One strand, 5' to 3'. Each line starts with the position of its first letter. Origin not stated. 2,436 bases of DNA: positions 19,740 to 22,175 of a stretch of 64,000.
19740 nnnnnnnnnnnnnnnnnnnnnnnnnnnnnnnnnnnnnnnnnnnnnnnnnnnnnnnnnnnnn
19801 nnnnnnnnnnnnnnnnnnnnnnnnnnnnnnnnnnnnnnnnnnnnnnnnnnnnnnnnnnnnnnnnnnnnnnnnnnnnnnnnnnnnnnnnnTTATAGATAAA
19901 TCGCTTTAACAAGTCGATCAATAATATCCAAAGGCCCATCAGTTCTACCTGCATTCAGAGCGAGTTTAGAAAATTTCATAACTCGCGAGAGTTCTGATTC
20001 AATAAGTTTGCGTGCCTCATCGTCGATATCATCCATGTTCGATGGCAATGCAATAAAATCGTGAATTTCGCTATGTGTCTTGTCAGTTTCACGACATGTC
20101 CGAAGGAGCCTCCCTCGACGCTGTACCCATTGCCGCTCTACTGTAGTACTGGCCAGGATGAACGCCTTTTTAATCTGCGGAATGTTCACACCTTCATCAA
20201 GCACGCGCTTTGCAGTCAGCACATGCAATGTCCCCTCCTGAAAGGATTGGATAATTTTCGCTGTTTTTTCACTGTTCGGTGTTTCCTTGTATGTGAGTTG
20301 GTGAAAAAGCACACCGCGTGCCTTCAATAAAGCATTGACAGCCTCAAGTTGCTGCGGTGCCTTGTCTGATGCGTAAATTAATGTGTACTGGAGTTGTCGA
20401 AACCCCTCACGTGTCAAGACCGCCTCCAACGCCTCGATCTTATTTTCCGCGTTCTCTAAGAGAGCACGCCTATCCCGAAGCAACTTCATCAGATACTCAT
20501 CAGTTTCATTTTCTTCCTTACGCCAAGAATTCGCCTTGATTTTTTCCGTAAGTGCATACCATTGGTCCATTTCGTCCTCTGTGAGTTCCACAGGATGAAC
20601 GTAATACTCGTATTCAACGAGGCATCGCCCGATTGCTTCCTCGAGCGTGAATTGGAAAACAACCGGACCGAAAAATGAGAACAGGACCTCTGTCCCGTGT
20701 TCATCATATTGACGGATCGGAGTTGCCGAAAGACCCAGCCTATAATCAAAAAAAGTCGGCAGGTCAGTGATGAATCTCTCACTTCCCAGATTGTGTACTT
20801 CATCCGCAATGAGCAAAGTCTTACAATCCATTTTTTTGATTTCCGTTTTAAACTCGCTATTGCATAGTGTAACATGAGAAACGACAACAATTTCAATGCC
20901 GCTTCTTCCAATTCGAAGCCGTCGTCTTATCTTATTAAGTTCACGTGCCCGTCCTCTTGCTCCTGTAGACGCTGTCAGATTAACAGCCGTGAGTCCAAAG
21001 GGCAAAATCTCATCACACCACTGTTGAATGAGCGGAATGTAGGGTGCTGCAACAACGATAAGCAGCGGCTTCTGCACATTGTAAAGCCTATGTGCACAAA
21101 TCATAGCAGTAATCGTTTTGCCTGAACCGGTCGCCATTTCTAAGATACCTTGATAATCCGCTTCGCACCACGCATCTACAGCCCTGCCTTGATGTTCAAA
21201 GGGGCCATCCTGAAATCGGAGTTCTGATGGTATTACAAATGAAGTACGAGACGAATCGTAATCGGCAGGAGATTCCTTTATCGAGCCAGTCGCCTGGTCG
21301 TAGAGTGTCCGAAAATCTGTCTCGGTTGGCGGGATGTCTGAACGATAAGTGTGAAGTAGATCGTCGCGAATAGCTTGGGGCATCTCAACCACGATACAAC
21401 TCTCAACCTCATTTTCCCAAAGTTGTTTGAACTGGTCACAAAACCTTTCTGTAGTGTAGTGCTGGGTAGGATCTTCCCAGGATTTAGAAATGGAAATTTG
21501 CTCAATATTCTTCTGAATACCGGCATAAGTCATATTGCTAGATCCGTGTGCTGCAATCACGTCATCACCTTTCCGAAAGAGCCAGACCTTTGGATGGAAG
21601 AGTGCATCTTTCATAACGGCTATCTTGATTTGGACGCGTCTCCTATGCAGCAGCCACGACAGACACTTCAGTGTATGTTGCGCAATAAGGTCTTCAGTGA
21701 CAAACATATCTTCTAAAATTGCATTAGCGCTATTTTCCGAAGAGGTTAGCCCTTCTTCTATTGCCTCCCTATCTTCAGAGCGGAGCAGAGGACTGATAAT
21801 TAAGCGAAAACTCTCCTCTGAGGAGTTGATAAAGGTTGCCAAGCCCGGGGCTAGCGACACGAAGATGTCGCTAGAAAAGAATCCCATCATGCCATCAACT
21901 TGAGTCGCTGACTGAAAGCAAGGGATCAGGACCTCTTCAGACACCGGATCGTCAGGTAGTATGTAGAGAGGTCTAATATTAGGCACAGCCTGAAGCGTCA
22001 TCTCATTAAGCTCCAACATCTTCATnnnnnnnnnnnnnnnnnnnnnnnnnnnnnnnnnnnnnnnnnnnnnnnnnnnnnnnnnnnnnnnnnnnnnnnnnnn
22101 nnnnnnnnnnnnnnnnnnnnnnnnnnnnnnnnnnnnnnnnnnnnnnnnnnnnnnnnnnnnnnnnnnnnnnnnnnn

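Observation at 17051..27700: Seven-gene operon combining Ssp-like and Dnd-like phosphorothioation components with a PLD-helicase: candidate undescribed modification-restriction system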

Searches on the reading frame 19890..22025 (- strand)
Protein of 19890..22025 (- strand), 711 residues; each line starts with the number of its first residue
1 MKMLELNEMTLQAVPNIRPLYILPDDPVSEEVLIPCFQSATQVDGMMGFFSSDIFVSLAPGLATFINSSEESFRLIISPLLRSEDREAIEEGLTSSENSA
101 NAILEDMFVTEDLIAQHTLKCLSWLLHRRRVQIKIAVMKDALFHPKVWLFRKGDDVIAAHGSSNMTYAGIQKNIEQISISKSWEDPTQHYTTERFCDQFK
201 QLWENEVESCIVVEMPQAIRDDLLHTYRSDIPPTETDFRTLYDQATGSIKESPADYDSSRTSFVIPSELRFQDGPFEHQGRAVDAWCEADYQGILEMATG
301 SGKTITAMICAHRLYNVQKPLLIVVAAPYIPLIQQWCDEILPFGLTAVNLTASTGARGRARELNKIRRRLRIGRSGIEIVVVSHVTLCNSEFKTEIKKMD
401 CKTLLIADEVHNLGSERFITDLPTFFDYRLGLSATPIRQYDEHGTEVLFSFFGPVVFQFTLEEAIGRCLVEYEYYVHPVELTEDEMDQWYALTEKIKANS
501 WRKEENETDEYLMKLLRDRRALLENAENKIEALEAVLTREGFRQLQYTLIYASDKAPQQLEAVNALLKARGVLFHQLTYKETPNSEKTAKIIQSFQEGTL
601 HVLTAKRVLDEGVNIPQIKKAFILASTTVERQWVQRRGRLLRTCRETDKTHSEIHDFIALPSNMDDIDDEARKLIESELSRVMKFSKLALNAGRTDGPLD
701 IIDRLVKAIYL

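Call 3: search_protein_families(library=pfam, proteins=[window:19890-22025:-], max_evalue=0.01)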
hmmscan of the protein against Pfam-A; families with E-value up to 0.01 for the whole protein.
window:19890-22025:- (711 aa): 8 families
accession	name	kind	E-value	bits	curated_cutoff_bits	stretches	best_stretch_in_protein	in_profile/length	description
PF04851.21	ResIII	-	1.9e-17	64.1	22.5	1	276-438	5-164/164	Type III restriction enzyme, res subunit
PF00270.35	DEAD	-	2.1e-14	54.1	26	1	278-441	3-165/167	DEAD/DEAH box helicase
PF00271.37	Helicase_C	-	2e-08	34.9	23.5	1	529-643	2-109/110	Helicase conserved C-terminal domain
PF18766.7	SWI2_SNF2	-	1.3e-07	31.9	26.7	1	290-494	18-212/221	SWI2/SNF2 ATPase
PF13091.12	PLDc_2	-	4.6e-07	30.2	27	1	64-203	3-132/132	PLD-like domain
PF00176.29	SNF2-rel_dom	-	2e-06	27.5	24.9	1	121-458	5-184/290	SNF2-related domain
PF16203.11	ERCC3_RAD25_C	-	0.00037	20.3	27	1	561-651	68-159/248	ERCC3/RAD25/XPB C-terminal helicase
PF09565.16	RE_NgoFVII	-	0.0094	15.7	23.8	0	127-181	76-133/162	NgoFVII restriction endonuclease N-terminal PLD domain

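Call 4: search_protein_families(library=padloc, proteins=[window:19890-22025:-], max_evalue=0.01)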
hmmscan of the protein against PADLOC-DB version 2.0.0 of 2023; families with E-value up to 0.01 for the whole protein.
window:19890-22025:- (711 aa): 28 families (the best 25 are shown)
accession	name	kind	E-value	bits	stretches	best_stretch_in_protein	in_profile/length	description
PDLC02707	PbeA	-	3.5e-199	661.7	1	21-693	11-666/672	PbeA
PDLC02704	PbeA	-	5.7e-170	565.1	1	25-693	14-679/682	PbeA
PDLC02706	PbeA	-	5.8e-121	403.3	1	35-698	17-714/722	PbeA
PDLC02703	PbeA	-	3.8e-74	248.4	1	28-663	17-619/626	PbeA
PDLC02705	PbeA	-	6.1e-55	184.6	1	30-702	19-682/691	PbeA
PDLC01763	Cas3b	-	7.7e-07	26.2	1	294-340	267-313/762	-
PDLC03659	mREase_IV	-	2.3e-06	23.8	1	582-659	492-567/945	Type IV methyl-directed restriction enzyme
PDLC03597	REase_MTase_IIG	-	2.4e-06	23.4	1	249-339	142-236/1646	Type IIG restriction enzyme-methyltransferase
PDLC02870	DpdF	-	7.9e-06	22.6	1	296-413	34-139/534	DpdF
PDLC03042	REase_I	-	9.8e-06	21.2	1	571-669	753-856/1170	Type I restriction enzyme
PDLC02861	DpdF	-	2.3e-05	20.9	1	290-412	43-153/611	DpdF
PDLC01439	typeIV_DinG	-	3.8e-05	20.6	0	289-386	33-103/575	CAS-IV-A; associated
PDLC01710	Cas3a1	-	5e-05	19.9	1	271-344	194-274/745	Cas3_1_CAS-I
PDLC01321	typeIV_DinG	-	5.6e-05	20.2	0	293-339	19-65/559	CAS-IV-A; associated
PDLC03658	mREase_IV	-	6.7e-05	18.8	1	565-658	469-558/953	Type IV methyl-directed restriction enzyme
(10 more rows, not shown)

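Call 5: search_protein_families(library=ncbifam, proteins=[window:19890-22025:-], max_evalue=0.01)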
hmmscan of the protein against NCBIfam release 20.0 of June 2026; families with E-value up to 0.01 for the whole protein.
window:19890-22025:- (711 aa): 14 families
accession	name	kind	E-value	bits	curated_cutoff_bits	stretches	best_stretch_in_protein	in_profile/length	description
TIGR04095.1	dnd_restrict_1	equivalog_domain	5e-114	381.8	600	1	276-697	10-440/451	DNA phosphorothioation system restriction enzyme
NF045503.1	repair_heli_XPB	equivalog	2.3e-11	43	610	1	278-649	187-514/548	DNA repair helicase XPB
NF046051.1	restrict_EcoAI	equivalog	4.1e-11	42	550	1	281-664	168-535/768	EcoAI/FtnUII family type I restriction enzme subunit R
NF008521.0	PRK11448.1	equivalog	1.4e-08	33.2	729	1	426-669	583-826/1123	type I restriction-modification system endonuclease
TIGR00348.1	hsdR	subfamily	9.4e-08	31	284.55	1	289-535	266-507/674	HsdR family type I site-specific deoxyribonuclease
NF010337.0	PRK13766.1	equivalog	1.2e-07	30.3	610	1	587-643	412-468/781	Hef nuclease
NF008164.0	PRK10917.1-2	equivalog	3.2e-05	22.4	785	0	295-417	302-414/704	ATP-dependent DNA helicase RecG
TIGR00643.1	recG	equivalog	0.00029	19.7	659.4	0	547-643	455-553/629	ATP-dependent DNA helicase RecG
TIGR03117.2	cas_csf4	equivalog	0.00091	17.5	400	1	293-339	150-195/800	type IV CRISPR-associated DEAD/DEAH-box helicase Csf4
NF008166.0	PRK10917.1-4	equivalog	0.001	17.3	864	0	583-642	540-599/705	ATP-dependent DNA helicase RecG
NF008163.0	PRK10917.1-1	equivalog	0.0018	16.6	796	0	585-623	529-566/692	ATP-dependent DNA helicase RecG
NF041068.1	DpdK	equivalog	0.0021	17.6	100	1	122-184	98-154/167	phospholipase D-like domain-containing protein DpdK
NF003419.0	PRK04837.1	equivalog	0.0039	16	588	1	547-645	258-352/424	ATP-dependent RNA helicase RhlB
NF046055.1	restr_BPTD_3080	equivalog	0.0061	14.5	800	0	295-317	157-180/970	BPTD_3080 family restriction endonuclease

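Call 28: find_encoding_contigs(protein=window:19890-22025:-, flank=10000, max_places=6)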
Protein window:19890-22025:- (711 aa): no gene with exactly this product is on record in the collection.

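Call 29: find_homologous_proteins(query=window:19890-22025:-, max_evalue=1e-20)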
Query window:19890-22025:- (711 aa): 3391 proteins with E <= 1e-20 among 8000 candidates; the best 120 are listed.
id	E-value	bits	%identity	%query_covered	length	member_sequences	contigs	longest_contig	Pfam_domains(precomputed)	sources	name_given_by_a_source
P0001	0.0e+0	1596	100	99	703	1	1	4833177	PF00270.36,PF00176.30,PF13091.13,PF18766.8,PF00271.38,PF04851.22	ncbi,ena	-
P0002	0.0e+0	1281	79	100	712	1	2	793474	PF00270.36,PF13091.13,PF18766.8,PF00271.38,PF04851.22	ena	-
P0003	0.0e+0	1272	79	100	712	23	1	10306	PF00270.36,PF13091.13,PF18766.8,PF00271.38,PF04851.22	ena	-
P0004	0.0e+0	1266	79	100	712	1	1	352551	PF00270.36,PF13091.13,PF18766.8,PF00271.38,PF04851.22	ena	-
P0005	0.0e+0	1258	78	100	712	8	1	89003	PF00270.36,PF13091.13,PF00271.38,PF04851.22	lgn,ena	-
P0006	0.0e+0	1256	78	100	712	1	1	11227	PF00270.36,PF13091.13,PF18766.8,PF00271.38,PF04851.22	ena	-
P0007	0.0e+0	1254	77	100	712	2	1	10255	PF00270.36,PF13091.13,PF18766.8,PF00271.38,PF04851.22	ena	-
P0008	0.0e+0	1252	77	100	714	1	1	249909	PF00270.36,PF13091.13,PF18766.8,PF00271.38,PF04851.22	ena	-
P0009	0.0e+0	1252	77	100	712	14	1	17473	PF00270.36,PF13091.13,PF18766.8,PF00271.38,PF04851.22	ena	-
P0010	0.0e+0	1251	78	99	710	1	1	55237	PF00270.36,PF13091.13,PF18766.8,PF00271.38,PF04851.22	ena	-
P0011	0.0e+0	1249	78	100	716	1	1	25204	PF00270.36,PF13091.13,PF18766.8,PF00271.38,PF04851.22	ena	-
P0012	0.0e+0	1248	77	100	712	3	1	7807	PF00270.36,PF13091.13,PF18766.8,PF00271.38,PF04851.22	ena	-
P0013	0.0e+0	1247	77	100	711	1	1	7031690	PF00270.36,PF13091.13,PF18766.8,PF00271.38,PF04851.22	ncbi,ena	-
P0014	0.0e+0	1247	77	100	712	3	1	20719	PF00270.36,PF13091.13,PF18766.8,PF00271.38,PF04851.22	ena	-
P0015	0.0e+0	1245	77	100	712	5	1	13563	PF00270.36,PF13091.13,PF18766.8,PF00271.38,PF04851.22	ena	-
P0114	0.0e+0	1191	74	100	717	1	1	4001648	PF00270.36,PF13091.13,PF00271.38,PF04851.22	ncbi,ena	-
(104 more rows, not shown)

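Call 30: find_encoding_contigs(protein=P0001, flank=10000, max_places=2)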
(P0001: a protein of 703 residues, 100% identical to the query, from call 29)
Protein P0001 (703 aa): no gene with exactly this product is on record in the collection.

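Call 31: find_encoding_contigs(protein=P0013, flank=10000, max_places=2)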
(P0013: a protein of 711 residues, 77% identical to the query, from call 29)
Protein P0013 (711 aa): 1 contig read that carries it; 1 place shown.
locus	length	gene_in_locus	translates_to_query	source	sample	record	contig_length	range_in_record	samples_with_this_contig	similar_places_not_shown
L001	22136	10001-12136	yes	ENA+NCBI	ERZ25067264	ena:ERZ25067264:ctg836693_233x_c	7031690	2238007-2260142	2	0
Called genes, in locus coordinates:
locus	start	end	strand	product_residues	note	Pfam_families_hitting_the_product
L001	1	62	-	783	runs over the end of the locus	PF16889:Hepar_II_III_N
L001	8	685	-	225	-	-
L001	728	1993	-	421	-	PF02746:MR_MLE_N (faint), PF13378:MR_MLE_C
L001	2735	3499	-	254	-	PF05721:PhyH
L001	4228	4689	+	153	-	-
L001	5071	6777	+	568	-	PF13589:HATPase_c_3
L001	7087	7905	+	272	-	PF01507:PAPS_reduct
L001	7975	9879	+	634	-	PF02518:HATPase_c (weak)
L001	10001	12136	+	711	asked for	PF13091:PLDc_2 (weak), PF00270:DEAD, PF04851:ResIII, PF18766:SWI2_SNF2 (faint), PF00271:Helicase_C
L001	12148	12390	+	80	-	-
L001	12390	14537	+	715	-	PF13476:AAA_23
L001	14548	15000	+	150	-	-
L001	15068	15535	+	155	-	-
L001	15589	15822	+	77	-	-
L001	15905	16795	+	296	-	PF03372:Exo_endo_phos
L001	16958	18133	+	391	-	PF01381:HTH_3, PF13560:HTH_31, PF06114:Peptidase_M78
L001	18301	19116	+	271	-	PF02634:FdhD-NarQ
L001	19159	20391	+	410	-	PF05721:PhyH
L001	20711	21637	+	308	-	PF00924:MS_channel_2nd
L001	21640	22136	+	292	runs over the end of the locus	PF00924:MS_channel_2nd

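Call 32: find_encoding_contigs(protein=P0114, flank=10000, max_places=2)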
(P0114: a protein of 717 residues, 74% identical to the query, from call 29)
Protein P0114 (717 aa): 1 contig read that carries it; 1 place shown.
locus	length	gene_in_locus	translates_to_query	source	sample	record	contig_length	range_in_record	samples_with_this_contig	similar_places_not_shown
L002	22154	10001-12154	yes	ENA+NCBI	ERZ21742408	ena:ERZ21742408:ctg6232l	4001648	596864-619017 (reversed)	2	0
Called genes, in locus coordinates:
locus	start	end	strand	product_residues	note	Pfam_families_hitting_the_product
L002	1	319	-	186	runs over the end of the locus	PF22751:DUF488-N3a, PF22752:DUF488-N3i (weak)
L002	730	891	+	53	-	-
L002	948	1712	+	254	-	PF04493:Endonuclease_5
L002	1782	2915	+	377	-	PF00155:Aminotran_1_2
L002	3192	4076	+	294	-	PF26340:DNA-SBD_ScoMcrA, PF13391:HNH_2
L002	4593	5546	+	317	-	PF13182:DUF4007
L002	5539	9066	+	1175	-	-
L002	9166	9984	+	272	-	PF01507:PAPS_reduct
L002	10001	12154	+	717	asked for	PF13091:PLDc_2 (weak), PF00270:DEAD, PF04851:ResIII, PF00271:Helicase_C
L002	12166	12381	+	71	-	-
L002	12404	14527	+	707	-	PF13175:AAA_15, PF13476:AAA_23, PF13514:AAA_27 (faint)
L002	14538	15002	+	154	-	-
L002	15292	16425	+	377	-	PF01385:OrfB_IS605, PF07282:Cas12f1-like_TNB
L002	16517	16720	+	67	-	-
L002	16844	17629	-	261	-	PF01182:Glucosamine_iso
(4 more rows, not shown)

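Call 33: find_related_loci(query=window:19890-22025:-, collection=genome_contigs, flank=10000)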
Query window:19890-22025:- (711 aa) in genome_contigs; peptide patterns used: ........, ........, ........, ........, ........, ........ (x = any residue, [..] = any of these).
38 stretches matched a pattern; 29 encode a relative of the query (tblastn E <= 1e-3); 29 distinct loci.
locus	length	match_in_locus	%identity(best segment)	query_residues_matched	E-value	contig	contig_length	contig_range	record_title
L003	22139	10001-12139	77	1-711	0e+0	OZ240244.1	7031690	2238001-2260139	MAG: Candidatus Poribacteria bacterium isolate 530b1872-db39-4376-9dde-5bfc35f27194 genome assembly, chromosome: 1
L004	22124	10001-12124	75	1-710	0e+0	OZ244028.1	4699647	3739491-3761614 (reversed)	MAG: Candidatus Latescibacterota bacterium isolate bd5b79a9-654a-4f06-b92f-bece6890e083 genome assembly, chromosome: 1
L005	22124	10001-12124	75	7-710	0e+0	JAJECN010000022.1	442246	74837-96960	MAG: Candidatus Poribacteria bacterium isolate jk18xAbins.24 k141_1144482, whole genome shotgun sequence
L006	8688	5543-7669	74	7-711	0e+0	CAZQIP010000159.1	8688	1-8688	MAG TPA_asm: uncultured bacterium isolate SRP338948_co1_32 genome assembly, contig: k141_504186, whole genome shotgun se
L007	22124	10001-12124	73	7-711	0e+0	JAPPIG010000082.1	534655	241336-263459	MAG: Candidatus Poribacteria bacterium isolate RHO2_bin_17 NODE_5_length_534655_cov_62.453648, whole genome shotgun sequ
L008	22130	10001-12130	74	7-711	0e+0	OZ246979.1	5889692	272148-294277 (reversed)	MAG: Candidatus Poribacteria bacterium isolate b1f05427-043e-45ba-8b49-4d0e3d1ba290 genome assembly, chromosome: 1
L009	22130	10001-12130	72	7-711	0e+0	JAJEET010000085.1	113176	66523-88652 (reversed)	MAG: Candidatus Poribacteria bacterium isolate p16x34bins.5 k141_565525, whole genome shotgun sequence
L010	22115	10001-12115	72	7-709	0e+0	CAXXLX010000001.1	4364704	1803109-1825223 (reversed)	MAG: Candidatus Poribacteria bacterium isolate 1c23486e-f1bb-4f7c-a5ff-9ffc904aba33 genome assembly, contig: contig_1, w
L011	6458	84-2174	73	15-710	0e+0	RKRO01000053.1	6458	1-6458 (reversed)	MAG: Candidatus Poribacteria bacterium isolate PNGco_C_bin3 scaffold_2571, whole genome shotgun sequence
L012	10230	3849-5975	72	7-710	0e+0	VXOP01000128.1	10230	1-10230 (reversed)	MAG: Candidatus Poribacteria bacterium isolate SB0662_bin_35 NODE_5198_length_10230_cov_33.439410, whole genome shotgun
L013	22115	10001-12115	72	10-711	0e+0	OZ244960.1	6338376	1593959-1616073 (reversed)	MAG: Candidatus Latescibacterota bacterium isolate 84ceb019-2832-410a-8319-f59b3e32517b genome assembly, chromosome: 1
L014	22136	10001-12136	71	5-711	0e+0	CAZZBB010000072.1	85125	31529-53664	MAG TPA_asm: uncultured bacterium isolate SRP338948_co1_166 genome assembly, contig: k141_189344, whole genome shotgun s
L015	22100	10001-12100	71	7-710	0e+0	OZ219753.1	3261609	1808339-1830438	MAG: Candidatus Poribacteria bacterium isolate 1eb63393-43b3-4ba7-aba7-ea4ddc7e67a3 genome assembly, chromosome: 4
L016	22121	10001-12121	70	9-710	0e+0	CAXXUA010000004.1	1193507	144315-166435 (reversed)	MAG: Candidatus Poribacteria bacterium isolate 64057701-0cd0-4337-b80b-d127c366c46f genome assembly, contig: contig_4, w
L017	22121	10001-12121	69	7-710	0e+0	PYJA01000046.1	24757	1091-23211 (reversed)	MAG: Candidatus Poribacteria bacterium isolate PCPOR2a Ga0207197_1046, whole genome shotgun sequence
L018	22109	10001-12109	69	11-711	0e+0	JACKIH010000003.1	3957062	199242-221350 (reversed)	MAG: Rhodospirillaceae bacterium isolate HK-STAS-PROT-2 HK-STAS-PROT-2_3, whole genome shotgun sequence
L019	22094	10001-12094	64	15-711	0e+0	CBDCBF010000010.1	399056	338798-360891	MAG: Dehalococcoidia bacterium isolate 32956cc0-fab5-43d0-b310-d76fe79994bd genome assembly, contig: contig_10, whole ge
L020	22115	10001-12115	62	17-710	0e+0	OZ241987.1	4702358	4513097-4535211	MAG: Dehalococcoidia bacterium isolate afbfe9c5-f9ba-4a69-93a8-a54741e06a32 genome assembly, chromosome: 1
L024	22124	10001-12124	58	11-710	0e+0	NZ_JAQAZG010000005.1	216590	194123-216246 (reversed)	Oleispirillum naphthae strain Y-M2 scaffold5, whole genome shotgun sequence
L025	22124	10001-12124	73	1-710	0e+0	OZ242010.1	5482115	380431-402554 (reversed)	MAG: Candidatus Latescibacterota bacterium isolate 318c57a3-5c92-4b38-acc3-b9680ed3e2d2 genome assembly, chromosome: 1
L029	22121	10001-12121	73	9-711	0e+0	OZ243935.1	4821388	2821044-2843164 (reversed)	MAG: Candidatus Poribacteria bacterium isolate 04a31957-9a65-48c7-867d-416cbb8de8da genome assembly, chromosome: 1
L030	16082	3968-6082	59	11-711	0e+0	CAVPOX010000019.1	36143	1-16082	MAG: uncultured Acidobacteriota bacterium isolate MFD09779.bin.2.66 genome assembly, contig: contig_5211, whole genome s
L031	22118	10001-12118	62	9-711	0e+0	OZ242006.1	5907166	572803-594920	MAG: Caldilineaceae bacterium isolate bae19857-78f1-445b-b865-dfd914d151a3 genome assembly, chromosome: 1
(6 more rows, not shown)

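Call 53: search_protein_families(library=pfam, proteins=[L024:15042-16247:-, L030:9788-10954:+, L014:7588-9912:+, L029:8690-9943:+, L025:7996-9429:+, L019:14976-16238:-, L031:15249-17243:-, L012:1225-2964:+, L018:15067-17469:+, L018:17466-19367:+], max_evalue=0.0001)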
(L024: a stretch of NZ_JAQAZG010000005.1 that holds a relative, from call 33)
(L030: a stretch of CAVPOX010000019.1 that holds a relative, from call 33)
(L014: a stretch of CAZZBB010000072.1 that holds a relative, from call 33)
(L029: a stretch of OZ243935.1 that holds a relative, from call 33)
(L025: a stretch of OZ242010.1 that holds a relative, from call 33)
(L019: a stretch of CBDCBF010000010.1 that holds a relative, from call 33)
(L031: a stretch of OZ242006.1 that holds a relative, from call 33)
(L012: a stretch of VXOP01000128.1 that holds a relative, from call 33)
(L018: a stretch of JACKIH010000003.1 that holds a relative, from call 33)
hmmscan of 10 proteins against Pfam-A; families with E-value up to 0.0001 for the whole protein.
L024:15042-16247:- (401 aa): 2 families
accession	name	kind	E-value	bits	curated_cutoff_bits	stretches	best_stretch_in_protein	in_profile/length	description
PF00266.25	Aminotran_5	-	3.7e-78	263.5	21.5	1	12-376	1-369/371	Aminotransferase class-V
PF00155.27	Aminotran_1_2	-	8.9e-08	32.1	19.7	1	48-293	39-297/361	Aminotransferase class I and II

L030:9788-10954:+ (388 aa): 3 families
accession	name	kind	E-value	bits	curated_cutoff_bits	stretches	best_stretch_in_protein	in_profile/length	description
PF00266.25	Aminotran_5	-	3.4e-70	237.3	21.5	1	4-363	1-369/371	Aminotransferase class-V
PF01212.27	Beta_elim_lyase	-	9.2e-07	28.9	27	1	11-177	7-170/288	Beta-eliminating lyase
PF01041.23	DegT_DnrJ_EryC1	-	8.3e-06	25.7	19.8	1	65-181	42-151/360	DegT/DnrJ/EryC1/StrS aminotransferase family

L014:7588-9912:+ (774 aa): 2 families
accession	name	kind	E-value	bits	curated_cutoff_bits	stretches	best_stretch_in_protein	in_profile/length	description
PF03235.19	GmrSD_N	-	1.9e-23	84.1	33.2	1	25-338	10-197/199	GmrSD restriction endonuclease, N-terminal domain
PF07510.16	GmrSD_C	-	6.6e-11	42.7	23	1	634-700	50-109/138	GmrSD restriction endonucleases, C-terminal domain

L029:8690-9943:+ (417 aa): 3 families
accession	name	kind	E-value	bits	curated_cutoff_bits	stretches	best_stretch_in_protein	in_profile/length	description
PF03235.19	GmrSD_N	-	1.7e-16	61.4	33.2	1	23-155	14-196/199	GmrSD restriction endonuclease, N-terminal domain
PF01844.29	HNH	-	4.7e-13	49.5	21.4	1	370-414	1-46/47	HNH endonuclease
PF14279.12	HNH_5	-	1.9e-11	44.1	27.5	1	370-415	1-46/56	HNH endonuclease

L025:7996-9429:+ (477 aa): 1 family
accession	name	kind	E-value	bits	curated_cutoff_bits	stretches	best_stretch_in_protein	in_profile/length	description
PF14072.11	DndB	-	8.7e-37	127.4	29.1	1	4-395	1-311/338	DNA-sulfur modification-associated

L019:14976-16238:- (420 aa): 1 family
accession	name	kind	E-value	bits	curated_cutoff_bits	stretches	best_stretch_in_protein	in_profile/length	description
PF14072.11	DndB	-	2.8e-25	89.5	29.1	1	12-296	1-244/338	DNA-sulfur modification-associated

L031:15249-17243:- (664 aa): 1 family
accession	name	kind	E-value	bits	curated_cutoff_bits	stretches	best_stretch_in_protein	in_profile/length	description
PF02518.31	HATPase_c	-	1.4e-06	29.1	26.4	1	64-151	8-93/111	Histidine kinase-, DNA gyrase B-, and HSP90-like ATPase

L012:1225-2964:+ (579 aa): 1 family
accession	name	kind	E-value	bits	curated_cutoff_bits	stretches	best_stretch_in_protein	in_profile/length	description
PF13589.12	HATPase_c_3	-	8.9e-23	81.3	25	1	33-182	3-137/137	Histidine kinase-, DNA gyrase B-, and HSP90-like ATPase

L018:15067-17469:+ (800 aa): 2 families
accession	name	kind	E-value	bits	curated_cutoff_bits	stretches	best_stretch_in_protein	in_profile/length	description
PF02518.31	HATPase_c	-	1.2e-21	77.6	26.4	1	684-794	6-108/111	Histidine kinase-, DNA gyrase B-, and HSP90-like ATPase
PF13589.12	HATPase_c_3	-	7e-15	55.7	25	1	116-214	26-109/137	Histidine kinase-, DNA gyrase B-, and HSP90-like ATPase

L018:17466-19367:+ (633 aa): 0 families
